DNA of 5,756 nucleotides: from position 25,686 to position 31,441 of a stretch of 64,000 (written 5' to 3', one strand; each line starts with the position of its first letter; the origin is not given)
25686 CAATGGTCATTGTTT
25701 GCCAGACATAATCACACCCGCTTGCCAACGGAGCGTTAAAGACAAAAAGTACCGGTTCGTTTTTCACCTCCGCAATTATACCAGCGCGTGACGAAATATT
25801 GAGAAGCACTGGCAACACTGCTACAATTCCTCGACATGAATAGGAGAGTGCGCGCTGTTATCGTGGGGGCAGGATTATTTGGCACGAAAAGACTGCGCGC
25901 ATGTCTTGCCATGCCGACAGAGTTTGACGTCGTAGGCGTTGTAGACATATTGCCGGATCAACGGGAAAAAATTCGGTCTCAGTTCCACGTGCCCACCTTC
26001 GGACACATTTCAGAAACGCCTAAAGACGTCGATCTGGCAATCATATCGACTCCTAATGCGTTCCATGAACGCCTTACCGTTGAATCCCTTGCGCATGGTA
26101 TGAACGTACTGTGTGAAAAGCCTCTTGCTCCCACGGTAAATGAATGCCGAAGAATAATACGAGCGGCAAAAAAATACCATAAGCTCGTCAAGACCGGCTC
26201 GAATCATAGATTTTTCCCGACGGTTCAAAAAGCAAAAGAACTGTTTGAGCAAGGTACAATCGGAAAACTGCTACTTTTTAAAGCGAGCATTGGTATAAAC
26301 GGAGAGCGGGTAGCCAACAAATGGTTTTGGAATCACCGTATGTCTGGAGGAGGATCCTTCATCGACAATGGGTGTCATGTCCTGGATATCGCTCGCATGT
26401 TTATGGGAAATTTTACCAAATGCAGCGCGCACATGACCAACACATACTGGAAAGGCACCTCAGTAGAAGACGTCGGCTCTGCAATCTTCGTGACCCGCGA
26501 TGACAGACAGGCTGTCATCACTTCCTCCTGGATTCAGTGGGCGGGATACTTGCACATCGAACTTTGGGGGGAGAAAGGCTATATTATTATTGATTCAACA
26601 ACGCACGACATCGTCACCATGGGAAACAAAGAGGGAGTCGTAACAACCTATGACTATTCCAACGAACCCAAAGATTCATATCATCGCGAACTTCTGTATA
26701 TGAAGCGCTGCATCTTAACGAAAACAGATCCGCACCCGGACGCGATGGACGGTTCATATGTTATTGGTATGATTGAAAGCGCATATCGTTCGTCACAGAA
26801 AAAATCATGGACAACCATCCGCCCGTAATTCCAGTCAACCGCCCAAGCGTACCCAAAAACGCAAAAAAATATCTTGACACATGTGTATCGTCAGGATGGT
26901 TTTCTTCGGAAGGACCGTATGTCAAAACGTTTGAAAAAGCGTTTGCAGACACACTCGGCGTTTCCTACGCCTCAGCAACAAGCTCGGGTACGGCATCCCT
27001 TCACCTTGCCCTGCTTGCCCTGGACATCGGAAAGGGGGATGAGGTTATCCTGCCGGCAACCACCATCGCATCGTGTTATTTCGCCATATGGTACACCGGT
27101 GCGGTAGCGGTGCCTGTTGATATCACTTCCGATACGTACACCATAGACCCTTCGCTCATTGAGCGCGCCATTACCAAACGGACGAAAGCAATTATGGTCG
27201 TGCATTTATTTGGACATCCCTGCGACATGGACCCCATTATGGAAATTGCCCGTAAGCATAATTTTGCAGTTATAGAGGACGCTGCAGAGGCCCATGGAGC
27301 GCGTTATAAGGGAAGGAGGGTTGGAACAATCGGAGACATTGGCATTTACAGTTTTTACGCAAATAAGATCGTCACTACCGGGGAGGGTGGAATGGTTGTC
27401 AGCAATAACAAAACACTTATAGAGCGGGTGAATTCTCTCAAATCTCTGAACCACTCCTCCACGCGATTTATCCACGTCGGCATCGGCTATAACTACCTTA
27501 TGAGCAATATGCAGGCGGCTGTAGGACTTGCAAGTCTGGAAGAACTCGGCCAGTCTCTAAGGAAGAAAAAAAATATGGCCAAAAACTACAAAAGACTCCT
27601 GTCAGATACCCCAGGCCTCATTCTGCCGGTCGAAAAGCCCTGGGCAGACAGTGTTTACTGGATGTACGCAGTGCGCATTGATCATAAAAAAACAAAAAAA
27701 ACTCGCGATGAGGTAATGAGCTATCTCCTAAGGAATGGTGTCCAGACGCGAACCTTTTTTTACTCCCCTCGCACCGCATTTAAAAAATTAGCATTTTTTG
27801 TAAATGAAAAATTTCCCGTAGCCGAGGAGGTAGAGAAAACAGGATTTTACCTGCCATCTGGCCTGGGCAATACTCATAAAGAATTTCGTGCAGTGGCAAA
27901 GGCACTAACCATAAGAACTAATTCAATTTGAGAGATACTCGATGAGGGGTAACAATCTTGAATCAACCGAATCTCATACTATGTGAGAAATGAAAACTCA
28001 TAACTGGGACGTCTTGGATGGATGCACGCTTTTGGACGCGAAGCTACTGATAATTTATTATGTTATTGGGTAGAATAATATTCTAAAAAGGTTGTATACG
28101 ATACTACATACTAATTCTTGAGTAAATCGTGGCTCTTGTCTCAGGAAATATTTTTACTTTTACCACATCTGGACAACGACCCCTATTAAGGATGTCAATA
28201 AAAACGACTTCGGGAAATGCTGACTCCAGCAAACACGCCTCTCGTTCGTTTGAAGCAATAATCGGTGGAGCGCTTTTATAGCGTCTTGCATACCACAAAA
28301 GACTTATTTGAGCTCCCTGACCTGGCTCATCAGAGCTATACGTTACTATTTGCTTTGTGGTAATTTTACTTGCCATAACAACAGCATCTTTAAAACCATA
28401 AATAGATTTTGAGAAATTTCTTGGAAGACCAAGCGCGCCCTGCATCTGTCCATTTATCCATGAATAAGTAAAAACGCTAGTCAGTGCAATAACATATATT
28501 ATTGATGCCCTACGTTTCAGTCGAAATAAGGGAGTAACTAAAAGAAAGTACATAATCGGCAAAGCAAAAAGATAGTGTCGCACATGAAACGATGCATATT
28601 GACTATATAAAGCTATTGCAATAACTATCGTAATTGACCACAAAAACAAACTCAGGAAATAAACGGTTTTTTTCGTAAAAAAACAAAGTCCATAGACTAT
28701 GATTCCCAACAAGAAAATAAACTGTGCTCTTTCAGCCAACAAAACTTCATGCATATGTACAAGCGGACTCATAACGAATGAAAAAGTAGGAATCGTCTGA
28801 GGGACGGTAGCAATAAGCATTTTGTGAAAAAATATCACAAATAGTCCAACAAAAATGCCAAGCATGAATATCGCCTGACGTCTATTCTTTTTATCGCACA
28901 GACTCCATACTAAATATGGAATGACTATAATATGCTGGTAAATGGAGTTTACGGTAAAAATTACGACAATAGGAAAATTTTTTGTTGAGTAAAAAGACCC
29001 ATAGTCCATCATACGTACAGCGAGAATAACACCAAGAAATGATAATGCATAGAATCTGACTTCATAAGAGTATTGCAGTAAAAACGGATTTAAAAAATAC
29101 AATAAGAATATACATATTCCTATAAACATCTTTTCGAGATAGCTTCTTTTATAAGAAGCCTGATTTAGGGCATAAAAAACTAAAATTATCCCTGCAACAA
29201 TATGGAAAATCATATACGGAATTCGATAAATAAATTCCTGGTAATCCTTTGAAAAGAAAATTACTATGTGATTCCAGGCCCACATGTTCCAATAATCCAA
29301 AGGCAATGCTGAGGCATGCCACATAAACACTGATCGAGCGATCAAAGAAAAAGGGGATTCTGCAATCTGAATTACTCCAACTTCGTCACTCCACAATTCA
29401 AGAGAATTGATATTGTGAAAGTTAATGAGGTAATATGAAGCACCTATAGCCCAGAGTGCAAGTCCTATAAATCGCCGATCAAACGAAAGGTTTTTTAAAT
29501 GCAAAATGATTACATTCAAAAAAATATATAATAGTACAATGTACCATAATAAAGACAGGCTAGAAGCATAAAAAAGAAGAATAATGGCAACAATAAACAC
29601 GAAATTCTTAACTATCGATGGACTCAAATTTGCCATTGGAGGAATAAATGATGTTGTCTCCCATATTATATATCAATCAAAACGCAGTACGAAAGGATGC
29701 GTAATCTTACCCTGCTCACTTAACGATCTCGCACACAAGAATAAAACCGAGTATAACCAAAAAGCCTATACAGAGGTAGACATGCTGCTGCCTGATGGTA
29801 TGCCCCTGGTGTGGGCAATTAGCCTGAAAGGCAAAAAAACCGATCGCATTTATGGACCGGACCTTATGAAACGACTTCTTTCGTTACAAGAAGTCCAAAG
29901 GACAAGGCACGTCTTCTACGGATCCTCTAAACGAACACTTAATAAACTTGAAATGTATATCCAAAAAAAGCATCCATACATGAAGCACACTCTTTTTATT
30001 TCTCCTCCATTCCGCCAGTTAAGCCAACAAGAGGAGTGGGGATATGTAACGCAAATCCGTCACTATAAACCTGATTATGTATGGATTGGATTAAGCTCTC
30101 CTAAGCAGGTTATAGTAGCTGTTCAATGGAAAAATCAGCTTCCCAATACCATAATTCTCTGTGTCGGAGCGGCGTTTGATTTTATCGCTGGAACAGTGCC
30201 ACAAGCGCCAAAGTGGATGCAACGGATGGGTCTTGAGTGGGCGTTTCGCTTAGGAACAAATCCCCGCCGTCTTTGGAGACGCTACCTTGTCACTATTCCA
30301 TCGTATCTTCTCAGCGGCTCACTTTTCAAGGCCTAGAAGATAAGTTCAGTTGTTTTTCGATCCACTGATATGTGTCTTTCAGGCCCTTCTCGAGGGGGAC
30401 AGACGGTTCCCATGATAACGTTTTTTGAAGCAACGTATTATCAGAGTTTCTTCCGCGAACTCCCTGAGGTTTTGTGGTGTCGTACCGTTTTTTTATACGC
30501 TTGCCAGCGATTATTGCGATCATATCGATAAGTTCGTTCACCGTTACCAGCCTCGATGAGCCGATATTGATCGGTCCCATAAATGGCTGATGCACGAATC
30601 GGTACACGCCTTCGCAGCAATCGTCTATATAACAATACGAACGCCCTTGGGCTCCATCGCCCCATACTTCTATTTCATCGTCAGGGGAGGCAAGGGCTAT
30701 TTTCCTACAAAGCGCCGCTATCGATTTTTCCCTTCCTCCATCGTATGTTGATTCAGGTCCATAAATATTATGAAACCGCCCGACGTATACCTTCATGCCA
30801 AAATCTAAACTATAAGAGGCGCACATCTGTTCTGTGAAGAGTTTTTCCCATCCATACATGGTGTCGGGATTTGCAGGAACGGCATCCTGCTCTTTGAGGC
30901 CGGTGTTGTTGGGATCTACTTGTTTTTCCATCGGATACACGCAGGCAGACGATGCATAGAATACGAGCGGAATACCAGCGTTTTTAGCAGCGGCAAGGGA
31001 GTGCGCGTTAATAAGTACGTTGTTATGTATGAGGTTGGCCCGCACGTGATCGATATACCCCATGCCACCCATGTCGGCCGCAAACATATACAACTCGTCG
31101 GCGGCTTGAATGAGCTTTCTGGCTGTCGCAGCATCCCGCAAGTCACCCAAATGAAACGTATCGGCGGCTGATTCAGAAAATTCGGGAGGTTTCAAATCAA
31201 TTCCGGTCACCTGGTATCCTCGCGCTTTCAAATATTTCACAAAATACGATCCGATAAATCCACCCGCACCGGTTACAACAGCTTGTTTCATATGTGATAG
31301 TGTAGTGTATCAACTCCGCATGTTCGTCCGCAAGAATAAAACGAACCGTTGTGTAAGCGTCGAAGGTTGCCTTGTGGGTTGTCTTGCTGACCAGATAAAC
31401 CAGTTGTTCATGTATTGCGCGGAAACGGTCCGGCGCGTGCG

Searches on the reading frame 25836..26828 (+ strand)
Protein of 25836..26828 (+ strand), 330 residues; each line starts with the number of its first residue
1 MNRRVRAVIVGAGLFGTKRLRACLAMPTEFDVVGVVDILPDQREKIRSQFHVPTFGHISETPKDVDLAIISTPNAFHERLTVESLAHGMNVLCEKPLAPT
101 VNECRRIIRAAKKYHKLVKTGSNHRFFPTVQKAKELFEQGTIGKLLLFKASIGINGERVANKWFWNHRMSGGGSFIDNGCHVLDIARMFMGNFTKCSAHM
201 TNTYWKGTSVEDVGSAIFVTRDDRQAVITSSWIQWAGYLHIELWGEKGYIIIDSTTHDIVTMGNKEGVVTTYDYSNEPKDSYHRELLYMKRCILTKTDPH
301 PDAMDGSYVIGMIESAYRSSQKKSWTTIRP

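Call 5: search_protein_families(library=pfam, proteins=[window:25836-26828:+], max_evalue=0.001)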
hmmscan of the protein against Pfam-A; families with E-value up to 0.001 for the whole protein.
window:25836-26828:+ (330 aa): 4 families
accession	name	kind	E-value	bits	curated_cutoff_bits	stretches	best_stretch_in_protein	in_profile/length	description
PF01408.29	GFO_IDH_MocA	-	8e-27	94.8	24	1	6-120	2-118/120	Oxidoreductase family, NAD-binding Rossmann fold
PF22725.1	GFO_IDH_MocA_C3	-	3.3e-24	85.7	27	1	130-250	1-123/124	GFO/IDH/MocA C-terminal domain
PF02894.22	GFO_IDH_MocA_C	-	2.1e-17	64.1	22.9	1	134-327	1-217/218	Oxidoreductase family, C-terminal alpha/beta domain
PF22685.1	Gal80p_C-like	-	3.7e-05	24.4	29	1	128-217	1-95/152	Gal80p, C-terminal domain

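Call 78: search_protein_families(library=ncbifam, proteins=[window:25836-26828:+], max_evalue=0.00001)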
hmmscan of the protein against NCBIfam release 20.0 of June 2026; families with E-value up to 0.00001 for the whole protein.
window:25836-26828:+ (330 aa): 9 families
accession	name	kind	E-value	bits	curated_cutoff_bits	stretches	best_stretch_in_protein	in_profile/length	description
TIGR04380.1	myo_inos_iolG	equivalog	5.5e-34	117.5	355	1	6-325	3-328/330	inositol 2-dehydrogenase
NF040723.1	UDP-GlcNAcDh_Arch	equivalog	5.2e-32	111.6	450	1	6-318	2-299/302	UDP-N-acetylglucosamine 3-dehydrogenase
NF052479.1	LevoglcsnDh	equivalog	7.1e-25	87.5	650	1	63-214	72-225/386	levoglucosan dehydrogenase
NF041392.1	XylDh_Gfo6_Halo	equivalog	4.7e-24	84.8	350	1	63-324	81-346/350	D-xylose 1-dehydrogenase Gfo6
NF008607.0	PRK11579.1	subfamily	1.1e-14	54.2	330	1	1-247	1-244/346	oxidoreductase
NF052679.1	InsChiInosDhIolG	equivalog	5.1e-14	52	540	1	6-306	4-305/343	bifunctional inositol 2-dehydrogenase/D-chiro-inositol 1-dehydrogenase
NF058561.1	BT_2158_fam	equivalog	1.9e-09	36.6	750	1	59-145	91-177/487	glycoside 3-dehydrogenase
NF007574.0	PRK10206.1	equivalog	2.1e-09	36.9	352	1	62-251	63-246/345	oxidoreductase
NF058563.1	BT_2159_fam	equivalog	5.1e-07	29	650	1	6-193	2-186/350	disaccharide 3-dehydrogenase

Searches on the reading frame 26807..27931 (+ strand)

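Call 5: search_protein_families(library=pfam, proteins=[window:26807-27931:+], max_evalue=0.001)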
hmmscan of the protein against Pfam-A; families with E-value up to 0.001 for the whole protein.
window:26807-27931:+ (374 aa): 4 families
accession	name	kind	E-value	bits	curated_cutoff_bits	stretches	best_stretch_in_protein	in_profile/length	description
PF01041.23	DegT_DnrJ_EryC1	-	5.7e-108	361.8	19.8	1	17-367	5-359/360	DegT/DnrJ/EryC1/StrS aminotransferase family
PF01053.26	Cys_Met_Meta_PP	-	1.3e-06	27.7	27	1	36-209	51-223/381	Cys/Met metabolism PLP-dependent enzyme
PF00155.27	Aminotran_1_2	-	4.6e-05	23.2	19.7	1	39-159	44-186/361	Aminotransferase class I and II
PF01212.27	Beta_elim_lyase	-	8.5e-05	22.4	27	1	37-273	32-273/288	Beta-eliminating lyase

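Call 78: search_protein_families(library=ncbifam, proteins=[window:26807-27931:+], max_evalue=0.00001)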
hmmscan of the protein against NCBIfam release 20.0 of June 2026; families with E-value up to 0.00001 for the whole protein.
window:26807-27931:+ (374 aa): 16 families
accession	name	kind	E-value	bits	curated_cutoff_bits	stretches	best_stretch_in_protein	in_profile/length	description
TIGR04181.1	NHT_00031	hypoth_equivalog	1.7e-93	313.3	420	1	8-352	1-359/359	LegC family aminotransferase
TIGR03588.1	PseC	equivalog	5.4e-68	229.6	423.5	1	32-367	25-376/380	UDP-4-amino-4,6-dideoxy-N-acetyl-beta-L-altrosamine transaminase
NF008658.2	PRK11658.1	equivalog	6.8e-67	225.7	631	1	8-321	5-327/379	UDP-4-amino-4-deoxy-L-arabinose aminotransferase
NF008687.0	PRK11706.1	equivalog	9.1e-67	225.4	375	1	8-321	2-322/375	dTDP-4-amino-4,6-dideoxygalactose transaminase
TIGR04427.1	PLP_DesI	equivalog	3.1e-62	210.9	650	1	21-368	36-380/390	dTDP-4-dehydro-6-deoxyglucose aminotransferase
TIGR02379.1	ECA_wecE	subfamily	2.8e-60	204.1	434.85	1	7-321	1-323/376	dTDP-4-amino-4,6-dideoxy-D-glucose transaminase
NF011936.0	PRK15407.1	equivalog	7.2e-57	193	423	2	30-212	59-248/440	lipopolysaccharide biosynthesis protein RfbH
NF004770.0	PRK06108.1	subfamily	3.1e-07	29.5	422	1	44-132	88-177/396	pyridoxal phosphate-dependent aminotransferase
NF006488.0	PRK08912.1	equivalog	3.4e-07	29.5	498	1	57-163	92-191/387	aminotransferase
NF006096.0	PRK08248.1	equivalog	6.6e-07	28.3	726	1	38-198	65-224/431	homocysteine synthase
NF005816.0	PRK07682.1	equivalog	7.9e-07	28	620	1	61-159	99-203/390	aminotransferase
TIGR01325.1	O_suc_HS_sulf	equivalog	9.3e-07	27.8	510.05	1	35-213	52-229/380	O-succinylhomoserine sulfhydrylase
NF041364.1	GntC_guanitoxin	equivalog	1.1e-06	27.8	415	1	64-159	71-174/356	guanitoxin biosynthesis PLP-dependent (S)-gamma-hydroxy-L-arginine cyclodehydratase GntC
NF004621.0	PRK05957.1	equivalog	3.2e-06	26.1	498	1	62-132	99-167/389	pyridoxal phosphate-dependent aminotransferase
NF006569.0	PRK09082.1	subfamily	6.2e-06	25.5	420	1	57-133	96-171/386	methionine aminotransferase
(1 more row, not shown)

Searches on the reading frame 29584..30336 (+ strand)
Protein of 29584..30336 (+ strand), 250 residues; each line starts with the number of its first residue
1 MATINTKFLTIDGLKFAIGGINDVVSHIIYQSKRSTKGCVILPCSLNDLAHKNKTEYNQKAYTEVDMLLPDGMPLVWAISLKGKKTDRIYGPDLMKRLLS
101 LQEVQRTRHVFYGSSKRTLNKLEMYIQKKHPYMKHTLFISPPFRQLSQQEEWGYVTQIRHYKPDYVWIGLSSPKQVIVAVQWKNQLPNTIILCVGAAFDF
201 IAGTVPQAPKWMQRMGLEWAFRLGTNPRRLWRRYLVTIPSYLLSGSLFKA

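Call 5: search_protein_families(library=pfam, proteins=[window:29584-30336:+], max_evalue=0.001)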
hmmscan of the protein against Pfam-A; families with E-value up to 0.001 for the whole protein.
window:29584-30336:+ (250 aa): 1 family
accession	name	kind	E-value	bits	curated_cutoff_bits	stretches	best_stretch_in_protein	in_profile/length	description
PF03808.19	Glyco_tran_WecG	-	5.3e-50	170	27.4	1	66-234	2-168/168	Glycosyl transferase WecG/TagA/CpsF family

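Call 78: search_protein_families(library=ncbifam, proteins=[window:29584-30336:+], max_evalue=0.00001)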
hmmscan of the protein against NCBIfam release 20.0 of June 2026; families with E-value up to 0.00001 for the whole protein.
window:29584-30336:+ (250 aa): 4 families
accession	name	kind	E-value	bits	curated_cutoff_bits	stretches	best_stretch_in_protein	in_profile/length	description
TIGR00696.1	wecG_tagA_cpsF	superfamily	9.4e-39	133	69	1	66-236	7-175/178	WecB/TagA/CpsF family glycosyltransferase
NF041872.1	EPS_EpsA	equivalog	1.7e-30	106.3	500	1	41-236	49-245/265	exopolysaccharide biosynthesis glycosyltransferase EpsA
NF041710.1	UDPacetylman_taseTarA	equivalog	2.1e-23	83.1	350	1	46-243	49-238/247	N-acetylglucosaminyldiphosphoundecaprenol N-acetyl-beta-D-mannosaminyltransferase TarA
NF002980.1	PRK03692.1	equivalog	3.5e-18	65.9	323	1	23-234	19-226/240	lipopolysaccharide N-acetylmannosaminouronosyltransferase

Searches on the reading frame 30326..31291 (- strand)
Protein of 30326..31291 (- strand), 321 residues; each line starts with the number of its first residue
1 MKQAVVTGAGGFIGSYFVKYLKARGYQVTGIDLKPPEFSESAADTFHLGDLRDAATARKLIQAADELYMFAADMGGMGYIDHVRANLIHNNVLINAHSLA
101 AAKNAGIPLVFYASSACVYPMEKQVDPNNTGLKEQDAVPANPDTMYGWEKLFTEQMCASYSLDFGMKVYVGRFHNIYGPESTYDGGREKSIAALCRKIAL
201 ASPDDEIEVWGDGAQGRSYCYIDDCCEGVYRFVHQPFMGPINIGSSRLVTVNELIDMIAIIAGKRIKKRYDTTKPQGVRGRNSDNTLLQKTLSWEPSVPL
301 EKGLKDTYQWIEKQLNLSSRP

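Call 5: search_protein_families(library=pfam, proteins=[window:30326-31291:-], max_evalue=0.001)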
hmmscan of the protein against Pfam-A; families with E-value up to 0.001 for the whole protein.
window:30326-31291:- (321 aa): 6 families
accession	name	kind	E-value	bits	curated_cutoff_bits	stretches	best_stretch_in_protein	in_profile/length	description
PF01370.27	Epimerase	-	6.1e-46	157.2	20.9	1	5-244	2-240/240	NAD dependent epimerase/dehydratase family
PF16363.11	GDP_Man_Dehyd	-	2e-28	100.2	27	1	6-307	2-332/332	GDP-mannose 4,6 dehydratase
PF01073.25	3Beta_HSD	-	3.8e-09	36.4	22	1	5-157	1-157/280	3-beta hydroxysteroid dehydrogenase/isomerase family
PF13460.12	NAD_binding_10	-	5.9e-06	26.7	27.2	1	8-126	1-110/184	NAD(P)H-binding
PF04321.23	RmlD_sub_bind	-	1.4e-05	24.7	27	1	4-179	3-154/287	RmlD substrate binding domain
PF02719.21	Polysacc_synt_2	-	0.00071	19.3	20.2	0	5-115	2-128/293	Polysaccharide biosynthesis protein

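Call 78: search_protein_families(library=ncbifam, proteins=[window:30326-31291:-], max_evalue=0.00001)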
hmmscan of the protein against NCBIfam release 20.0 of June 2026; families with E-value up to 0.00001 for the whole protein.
window:30326-31291:- (321 aa): 18 families
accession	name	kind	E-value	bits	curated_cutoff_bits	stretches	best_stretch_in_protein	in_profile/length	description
NF047922.1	GDPFucSynFcl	equivalog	1.7e-35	123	500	1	5-312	6-302/308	GDP-L-fucose synthase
TIGR01181.1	dTDP_gluc_dehyt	equivalog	3.1e-22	79.1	365.1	1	4-314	2-314/321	dTDP-glucose 4,6-dehydratase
TIGR04180.1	EDH_00030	hypoth_equivalog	8.9e-21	74.2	475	1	5-296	2-294/297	NAD-dependent 4,6-dehydratase LegB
TIGR02197.1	heptose_epim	equivalog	1.2e-20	74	274.6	1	5-313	2-315/316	ADP-glyceromanno-heptose 6-epimerase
TIGR01179.1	galE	equivalog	2.5e-20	72.6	262.3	1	5-315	3-329/332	UDP-glucose 4-epimerase GalE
TIGR03466.1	HpnA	hypoth_equivalog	3.3e-13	49.2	367.65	1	3-129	2-127/327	hopanoid-associated sugar epimerase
NF042422.1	oxyalk_red_OleD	equivalog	1.5e-10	41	580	1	4-155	3-148/329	2-alkyl-3-oxoalkanoate reductase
NF042423.1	oxyalk_red_Shew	equivalog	5.6e-10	38.8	580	1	2-182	9-180/331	2-alkyl-3-oxoalkanoate reductase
NF011728.1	PRK15181.1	equivalog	4.1e-09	35.9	760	0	45-225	72-241/348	Vi polysaccharide biosynthesis UDP-N-acetylglucosaminuronic acid C-4 epimerase TviC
NF007490.0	PRK10084.1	subfamily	4.1e-08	32.6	649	1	137-311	158-334/361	dTDP-glucose 4,6-dehydratase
TIGR01777.1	yfcH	hypoth_equivalog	5.7e-08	32.7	207.35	1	5-265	2-244/292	TIGR01777 family oxidoreductase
NF007956.0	PRK10675.1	subfamily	8.4e-08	31.7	394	1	4-313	3-331/338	UDP-glucose 4-epimerase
TIGR02622.1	CDP_4_6_dhtase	equivalog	1.2e-07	31.2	278.45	0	2-65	5-77/352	CDP-glucose 4,6-dehydratase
NF052578.1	StrlDmthSdmBMthl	equivalog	3.1e-07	30.4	600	1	4-154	3-148/328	sterol demethylase protein SdmB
NF008360.0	PRK11150.1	equivalog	3.6e-07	29.7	452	1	5-258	3-250/310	ADP-glyceromanno-heptose 6-epimerase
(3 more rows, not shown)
